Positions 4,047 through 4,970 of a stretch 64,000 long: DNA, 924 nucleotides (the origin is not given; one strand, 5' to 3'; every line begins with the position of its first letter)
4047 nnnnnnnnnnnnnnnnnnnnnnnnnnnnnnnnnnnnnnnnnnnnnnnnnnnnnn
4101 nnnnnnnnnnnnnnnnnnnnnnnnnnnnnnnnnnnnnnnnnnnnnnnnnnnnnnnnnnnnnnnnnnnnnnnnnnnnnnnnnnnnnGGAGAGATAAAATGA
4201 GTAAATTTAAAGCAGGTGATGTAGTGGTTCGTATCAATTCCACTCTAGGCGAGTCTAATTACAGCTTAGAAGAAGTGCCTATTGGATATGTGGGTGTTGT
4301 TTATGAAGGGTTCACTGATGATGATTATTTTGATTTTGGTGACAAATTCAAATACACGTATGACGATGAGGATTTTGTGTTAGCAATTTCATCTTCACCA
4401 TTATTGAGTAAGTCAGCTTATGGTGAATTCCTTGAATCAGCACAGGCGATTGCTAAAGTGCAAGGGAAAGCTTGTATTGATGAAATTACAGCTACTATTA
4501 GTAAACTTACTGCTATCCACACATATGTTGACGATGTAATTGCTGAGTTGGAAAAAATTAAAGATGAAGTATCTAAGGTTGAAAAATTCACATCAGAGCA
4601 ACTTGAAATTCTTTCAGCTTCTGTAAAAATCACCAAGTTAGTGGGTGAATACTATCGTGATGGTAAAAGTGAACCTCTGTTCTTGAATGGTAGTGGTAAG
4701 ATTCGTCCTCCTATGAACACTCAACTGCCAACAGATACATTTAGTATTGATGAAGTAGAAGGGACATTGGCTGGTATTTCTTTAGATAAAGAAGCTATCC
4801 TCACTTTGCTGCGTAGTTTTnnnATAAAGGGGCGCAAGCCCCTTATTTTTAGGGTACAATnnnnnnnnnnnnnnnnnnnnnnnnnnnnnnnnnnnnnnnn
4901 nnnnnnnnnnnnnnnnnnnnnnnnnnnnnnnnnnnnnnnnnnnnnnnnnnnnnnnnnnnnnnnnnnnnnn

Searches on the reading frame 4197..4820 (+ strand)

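Call 3: search_protein_families(library=pfam, proteins=[window:4197-4820:+], max_evalue=0.01)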
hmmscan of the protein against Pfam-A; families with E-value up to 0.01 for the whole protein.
window:4197-4820:+ (208 aa): 0 families

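Call 4: search_protein_families(library=ncbifam, proteins=[window:4197-4820:+], max_evalue=0.01)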
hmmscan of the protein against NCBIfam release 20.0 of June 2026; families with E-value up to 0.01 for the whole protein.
window:4197-4820:+ (208 aa): 0 families

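Call 10: search_protein_families(library=phrogs, proteins=[window:4197-4820:+], max_evalue=0.001)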
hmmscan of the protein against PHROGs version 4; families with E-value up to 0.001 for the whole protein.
window:4197-4820:+ (208 aa): 1 family
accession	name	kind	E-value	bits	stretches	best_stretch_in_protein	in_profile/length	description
phrog_7871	-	unknown function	0.00023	22.1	1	1-45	1-46/73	-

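Call 66: search_protein_families(library=padloc, proteins=[window:4197-4820:+], max_evalue=0.001)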
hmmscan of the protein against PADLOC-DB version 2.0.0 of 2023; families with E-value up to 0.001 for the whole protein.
window:4197-4820:+ (208 aa): 0 families
